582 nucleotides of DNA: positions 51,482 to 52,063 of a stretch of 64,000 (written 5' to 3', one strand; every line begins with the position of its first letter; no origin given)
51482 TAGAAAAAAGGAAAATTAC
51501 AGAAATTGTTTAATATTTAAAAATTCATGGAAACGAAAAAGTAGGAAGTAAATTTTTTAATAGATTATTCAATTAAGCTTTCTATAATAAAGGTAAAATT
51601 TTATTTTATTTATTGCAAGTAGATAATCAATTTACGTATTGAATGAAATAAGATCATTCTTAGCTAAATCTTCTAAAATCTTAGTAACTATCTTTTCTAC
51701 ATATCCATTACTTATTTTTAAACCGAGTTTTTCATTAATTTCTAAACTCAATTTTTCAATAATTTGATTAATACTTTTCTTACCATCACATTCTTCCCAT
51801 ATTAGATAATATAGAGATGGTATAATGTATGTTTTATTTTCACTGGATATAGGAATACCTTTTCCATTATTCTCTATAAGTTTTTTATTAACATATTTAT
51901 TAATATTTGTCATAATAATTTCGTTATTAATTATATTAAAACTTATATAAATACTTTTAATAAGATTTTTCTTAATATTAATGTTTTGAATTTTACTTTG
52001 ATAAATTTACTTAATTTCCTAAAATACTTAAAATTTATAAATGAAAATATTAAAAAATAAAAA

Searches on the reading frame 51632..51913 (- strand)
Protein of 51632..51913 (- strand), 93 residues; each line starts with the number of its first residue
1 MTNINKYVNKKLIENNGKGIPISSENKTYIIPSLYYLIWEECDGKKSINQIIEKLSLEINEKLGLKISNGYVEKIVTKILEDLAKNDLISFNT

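Call 4: search_protein_families(library=pfam, proteins=[window:51632-51913:-], max_evalue=0.1)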
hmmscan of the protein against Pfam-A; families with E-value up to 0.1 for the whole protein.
window:51632-51913:- (93 aa): 1 family
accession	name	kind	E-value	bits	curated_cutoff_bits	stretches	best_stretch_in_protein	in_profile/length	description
PF05402.18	PqqD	-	0.00025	21.7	23.4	1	37-89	21-67/67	Coenzyme PQQ synthesis protein D (PqqD)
